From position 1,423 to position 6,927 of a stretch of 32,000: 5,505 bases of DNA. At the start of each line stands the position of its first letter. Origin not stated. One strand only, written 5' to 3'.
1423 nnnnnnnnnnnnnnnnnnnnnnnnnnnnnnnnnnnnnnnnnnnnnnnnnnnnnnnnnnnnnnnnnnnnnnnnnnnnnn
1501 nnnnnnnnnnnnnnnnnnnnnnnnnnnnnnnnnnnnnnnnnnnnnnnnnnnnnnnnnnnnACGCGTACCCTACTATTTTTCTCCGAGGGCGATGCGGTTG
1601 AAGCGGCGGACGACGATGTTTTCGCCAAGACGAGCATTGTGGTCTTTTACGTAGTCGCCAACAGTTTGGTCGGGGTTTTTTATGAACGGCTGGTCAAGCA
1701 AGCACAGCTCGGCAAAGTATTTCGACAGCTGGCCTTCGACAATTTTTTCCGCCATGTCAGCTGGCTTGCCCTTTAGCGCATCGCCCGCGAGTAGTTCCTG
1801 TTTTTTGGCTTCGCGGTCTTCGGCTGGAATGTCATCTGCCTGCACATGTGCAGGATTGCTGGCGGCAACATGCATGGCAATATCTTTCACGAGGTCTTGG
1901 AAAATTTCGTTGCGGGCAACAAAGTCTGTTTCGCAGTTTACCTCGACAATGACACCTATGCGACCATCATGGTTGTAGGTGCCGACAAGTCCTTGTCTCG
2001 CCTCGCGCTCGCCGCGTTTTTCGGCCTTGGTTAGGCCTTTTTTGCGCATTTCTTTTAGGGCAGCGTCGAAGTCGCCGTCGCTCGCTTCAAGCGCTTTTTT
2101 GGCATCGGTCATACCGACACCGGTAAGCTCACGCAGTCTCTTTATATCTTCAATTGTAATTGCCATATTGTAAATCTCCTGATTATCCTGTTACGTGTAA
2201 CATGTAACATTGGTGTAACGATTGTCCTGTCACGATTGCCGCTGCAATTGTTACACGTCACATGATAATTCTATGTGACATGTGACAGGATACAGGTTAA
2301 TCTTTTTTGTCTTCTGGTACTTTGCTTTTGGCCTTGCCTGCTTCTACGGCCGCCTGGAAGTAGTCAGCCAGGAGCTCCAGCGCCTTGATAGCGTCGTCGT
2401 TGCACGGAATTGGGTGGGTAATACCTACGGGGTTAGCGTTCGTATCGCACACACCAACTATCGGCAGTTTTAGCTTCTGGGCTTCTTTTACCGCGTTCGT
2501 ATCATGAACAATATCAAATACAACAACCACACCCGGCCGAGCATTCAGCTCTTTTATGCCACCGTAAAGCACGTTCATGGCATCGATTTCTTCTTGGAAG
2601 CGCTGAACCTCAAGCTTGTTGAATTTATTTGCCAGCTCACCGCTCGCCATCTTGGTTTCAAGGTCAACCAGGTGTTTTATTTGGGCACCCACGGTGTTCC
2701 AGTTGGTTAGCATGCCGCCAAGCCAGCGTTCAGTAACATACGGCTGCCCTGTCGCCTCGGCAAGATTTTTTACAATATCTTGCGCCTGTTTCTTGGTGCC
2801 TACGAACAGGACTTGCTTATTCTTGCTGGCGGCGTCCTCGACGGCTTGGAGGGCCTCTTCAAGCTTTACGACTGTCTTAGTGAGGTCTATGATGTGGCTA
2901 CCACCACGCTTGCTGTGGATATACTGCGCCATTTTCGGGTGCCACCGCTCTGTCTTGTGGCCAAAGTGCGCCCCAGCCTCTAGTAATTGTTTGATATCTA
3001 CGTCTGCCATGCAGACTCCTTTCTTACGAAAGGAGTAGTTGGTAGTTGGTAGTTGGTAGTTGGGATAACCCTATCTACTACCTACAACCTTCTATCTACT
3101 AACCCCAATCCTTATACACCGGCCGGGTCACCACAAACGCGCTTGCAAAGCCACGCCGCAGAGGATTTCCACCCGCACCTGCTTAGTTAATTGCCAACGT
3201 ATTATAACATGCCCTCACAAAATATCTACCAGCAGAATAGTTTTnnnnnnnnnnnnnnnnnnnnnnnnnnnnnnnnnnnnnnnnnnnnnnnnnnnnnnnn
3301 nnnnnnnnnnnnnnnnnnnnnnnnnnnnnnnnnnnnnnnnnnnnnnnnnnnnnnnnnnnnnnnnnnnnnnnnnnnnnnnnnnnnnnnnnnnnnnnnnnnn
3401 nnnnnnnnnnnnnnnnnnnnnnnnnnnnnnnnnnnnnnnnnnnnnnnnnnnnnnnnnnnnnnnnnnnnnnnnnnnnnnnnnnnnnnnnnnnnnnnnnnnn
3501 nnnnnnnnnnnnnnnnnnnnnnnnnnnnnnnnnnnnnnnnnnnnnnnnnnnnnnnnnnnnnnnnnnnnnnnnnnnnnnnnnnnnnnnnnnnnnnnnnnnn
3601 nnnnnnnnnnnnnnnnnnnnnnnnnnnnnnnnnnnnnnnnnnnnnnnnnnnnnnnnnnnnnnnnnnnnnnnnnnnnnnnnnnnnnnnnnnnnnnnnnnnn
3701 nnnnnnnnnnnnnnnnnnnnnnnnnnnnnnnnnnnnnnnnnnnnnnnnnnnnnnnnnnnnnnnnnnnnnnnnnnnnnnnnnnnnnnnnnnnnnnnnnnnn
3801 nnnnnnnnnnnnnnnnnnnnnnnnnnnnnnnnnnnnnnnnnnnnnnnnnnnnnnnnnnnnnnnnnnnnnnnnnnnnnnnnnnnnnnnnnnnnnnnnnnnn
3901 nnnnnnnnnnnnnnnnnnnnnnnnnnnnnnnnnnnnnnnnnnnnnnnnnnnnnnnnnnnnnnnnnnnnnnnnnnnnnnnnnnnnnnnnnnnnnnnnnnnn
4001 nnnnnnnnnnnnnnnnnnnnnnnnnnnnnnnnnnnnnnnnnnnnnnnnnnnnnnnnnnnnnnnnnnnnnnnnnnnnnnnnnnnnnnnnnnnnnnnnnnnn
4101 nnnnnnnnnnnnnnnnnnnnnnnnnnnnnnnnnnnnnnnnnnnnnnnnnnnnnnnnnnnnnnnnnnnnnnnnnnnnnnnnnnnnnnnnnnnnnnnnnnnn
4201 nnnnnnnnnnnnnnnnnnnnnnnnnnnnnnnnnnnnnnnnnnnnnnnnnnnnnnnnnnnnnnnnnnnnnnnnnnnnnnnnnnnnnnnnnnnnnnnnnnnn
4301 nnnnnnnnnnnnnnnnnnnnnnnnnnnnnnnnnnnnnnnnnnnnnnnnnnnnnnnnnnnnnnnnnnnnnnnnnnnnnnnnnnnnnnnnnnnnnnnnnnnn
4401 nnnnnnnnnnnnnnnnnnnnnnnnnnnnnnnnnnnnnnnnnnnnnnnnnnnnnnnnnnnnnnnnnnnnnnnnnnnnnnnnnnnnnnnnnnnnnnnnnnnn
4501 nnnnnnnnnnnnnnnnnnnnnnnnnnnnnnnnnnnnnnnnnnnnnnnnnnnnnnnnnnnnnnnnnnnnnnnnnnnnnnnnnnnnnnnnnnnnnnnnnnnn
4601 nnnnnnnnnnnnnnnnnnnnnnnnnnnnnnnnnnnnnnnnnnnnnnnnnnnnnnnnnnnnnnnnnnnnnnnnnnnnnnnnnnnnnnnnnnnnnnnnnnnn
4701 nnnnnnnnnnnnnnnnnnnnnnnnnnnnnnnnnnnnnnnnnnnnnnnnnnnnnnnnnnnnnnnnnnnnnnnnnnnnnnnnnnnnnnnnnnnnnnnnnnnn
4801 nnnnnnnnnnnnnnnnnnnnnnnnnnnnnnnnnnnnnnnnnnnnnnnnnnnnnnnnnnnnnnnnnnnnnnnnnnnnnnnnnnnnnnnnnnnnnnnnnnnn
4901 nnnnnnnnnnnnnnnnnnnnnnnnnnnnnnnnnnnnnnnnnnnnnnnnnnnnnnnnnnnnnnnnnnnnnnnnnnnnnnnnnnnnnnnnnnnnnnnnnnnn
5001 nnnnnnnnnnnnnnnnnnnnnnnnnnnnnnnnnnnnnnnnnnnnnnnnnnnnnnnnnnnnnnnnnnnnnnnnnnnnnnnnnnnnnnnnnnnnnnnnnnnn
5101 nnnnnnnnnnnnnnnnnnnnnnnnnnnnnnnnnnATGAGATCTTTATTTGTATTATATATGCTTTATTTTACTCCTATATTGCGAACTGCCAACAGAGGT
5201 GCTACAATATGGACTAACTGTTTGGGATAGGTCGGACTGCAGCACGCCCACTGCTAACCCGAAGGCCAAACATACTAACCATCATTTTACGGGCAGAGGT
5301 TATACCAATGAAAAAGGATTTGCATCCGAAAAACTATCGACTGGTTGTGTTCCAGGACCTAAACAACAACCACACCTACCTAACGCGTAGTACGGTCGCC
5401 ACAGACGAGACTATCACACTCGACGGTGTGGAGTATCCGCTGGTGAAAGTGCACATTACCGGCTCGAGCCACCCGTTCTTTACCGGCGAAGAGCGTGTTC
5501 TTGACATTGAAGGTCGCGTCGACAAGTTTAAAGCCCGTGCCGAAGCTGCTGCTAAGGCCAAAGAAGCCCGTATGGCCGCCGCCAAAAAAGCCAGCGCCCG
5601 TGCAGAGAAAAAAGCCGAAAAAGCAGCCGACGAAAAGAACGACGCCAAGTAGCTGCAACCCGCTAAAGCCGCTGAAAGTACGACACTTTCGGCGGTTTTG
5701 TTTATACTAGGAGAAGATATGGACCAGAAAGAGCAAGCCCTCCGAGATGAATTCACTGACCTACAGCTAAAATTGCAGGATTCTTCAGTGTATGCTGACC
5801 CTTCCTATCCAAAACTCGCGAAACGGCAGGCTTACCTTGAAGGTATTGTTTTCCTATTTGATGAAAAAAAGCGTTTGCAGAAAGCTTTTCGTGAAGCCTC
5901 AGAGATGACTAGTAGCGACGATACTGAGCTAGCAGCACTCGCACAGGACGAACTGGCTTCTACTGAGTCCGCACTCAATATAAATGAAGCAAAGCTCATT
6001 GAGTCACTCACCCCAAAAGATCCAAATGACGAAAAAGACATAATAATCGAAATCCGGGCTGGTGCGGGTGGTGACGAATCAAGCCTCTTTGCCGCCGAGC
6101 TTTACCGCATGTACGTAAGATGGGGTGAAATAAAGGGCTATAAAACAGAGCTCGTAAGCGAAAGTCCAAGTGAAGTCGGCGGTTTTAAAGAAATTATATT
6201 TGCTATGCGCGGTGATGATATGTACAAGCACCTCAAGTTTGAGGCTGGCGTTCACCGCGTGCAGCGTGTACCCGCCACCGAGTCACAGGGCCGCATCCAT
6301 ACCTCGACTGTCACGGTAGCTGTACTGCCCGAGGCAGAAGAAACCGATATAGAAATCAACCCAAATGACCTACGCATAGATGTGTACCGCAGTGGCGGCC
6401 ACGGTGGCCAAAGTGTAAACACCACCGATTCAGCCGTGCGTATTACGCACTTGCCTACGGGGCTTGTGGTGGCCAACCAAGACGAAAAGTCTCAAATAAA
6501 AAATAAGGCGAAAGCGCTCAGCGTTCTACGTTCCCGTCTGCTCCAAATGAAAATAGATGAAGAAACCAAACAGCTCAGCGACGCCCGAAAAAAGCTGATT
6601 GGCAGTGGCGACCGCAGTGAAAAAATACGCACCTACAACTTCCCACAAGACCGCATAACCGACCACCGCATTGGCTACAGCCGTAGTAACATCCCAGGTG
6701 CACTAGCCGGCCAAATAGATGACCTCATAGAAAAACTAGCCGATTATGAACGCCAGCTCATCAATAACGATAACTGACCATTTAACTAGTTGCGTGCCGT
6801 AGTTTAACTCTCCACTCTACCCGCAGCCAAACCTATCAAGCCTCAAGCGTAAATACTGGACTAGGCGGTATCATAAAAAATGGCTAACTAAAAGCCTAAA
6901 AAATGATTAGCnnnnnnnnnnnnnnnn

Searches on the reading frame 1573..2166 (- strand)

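Call 10: search_protein_families(library=pfam, proteins=[window:1573-2166:-], max_evalue=0.001)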
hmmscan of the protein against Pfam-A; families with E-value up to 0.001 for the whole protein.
window:1573-2166:- (197 aa): 1 family
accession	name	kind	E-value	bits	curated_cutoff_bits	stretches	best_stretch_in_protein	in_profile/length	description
PF00889.24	EF_TS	-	7.2e-37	127.4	27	2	91-196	105-204/204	Elongation factor TS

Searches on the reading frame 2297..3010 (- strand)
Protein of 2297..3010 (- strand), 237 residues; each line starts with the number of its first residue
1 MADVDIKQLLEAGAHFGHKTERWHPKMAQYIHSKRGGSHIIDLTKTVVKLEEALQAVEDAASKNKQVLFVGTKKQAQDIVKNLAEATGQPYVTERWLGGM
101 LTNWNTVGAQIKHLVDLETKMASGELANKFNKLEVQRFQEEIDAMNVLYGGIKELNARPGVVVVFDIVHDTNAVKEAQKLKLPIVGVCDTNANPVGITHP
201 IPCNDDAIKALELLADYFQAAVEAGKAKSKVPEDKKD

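Call 10: search_protein_families(library=pfam, proteins=[window:2297-3010:-], max_evalue=0.001)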
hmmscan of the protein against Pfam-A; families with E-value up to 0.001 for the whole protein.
window:2297-3010:- (237 aa): 1 family
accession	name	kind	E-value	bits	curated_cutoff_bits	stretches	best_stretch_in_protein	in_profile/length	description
PF00318.25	Ribosomal_S2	-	4e-80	268.6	26.1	1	9-225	1-216/216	Ribosomal protein S2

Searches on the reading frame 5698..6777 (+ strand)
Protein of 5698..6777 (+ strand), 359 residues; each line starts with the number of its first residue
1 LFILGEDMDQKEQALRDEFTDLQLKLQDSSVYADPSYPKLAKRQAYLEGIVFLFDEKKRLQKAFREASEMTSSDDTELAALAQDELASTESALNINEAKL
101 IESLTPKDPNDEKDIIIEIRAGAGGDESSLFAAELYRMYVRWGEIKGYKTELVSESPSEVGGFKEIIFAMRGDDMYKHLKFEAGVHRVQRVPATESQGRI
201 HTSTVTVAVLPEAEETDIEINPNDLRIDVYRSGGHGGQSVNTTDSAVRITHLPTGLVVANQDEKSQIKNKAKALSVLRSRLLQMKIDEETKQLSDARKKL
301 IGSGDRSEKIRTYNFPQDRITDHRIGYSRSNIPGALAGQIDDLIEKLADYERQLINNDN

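Call 10: search_protein_families(library=pfam, proteins=[window:5698-6777:+], max_evalue=0.001)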
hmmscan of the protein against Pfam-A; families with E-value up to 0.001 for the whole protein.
window:5698-6777:+ (359 aa): 2 families
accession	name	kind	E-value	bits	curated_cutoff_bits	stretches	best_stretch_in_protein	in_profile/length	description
PF03462.23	PCRF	-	9e-65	218.6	24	1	16-207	2-194/194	PCRF domain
PF00472.26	RF-1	-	9.6e-42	142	35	1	215-324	2-116/116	RF-1 domain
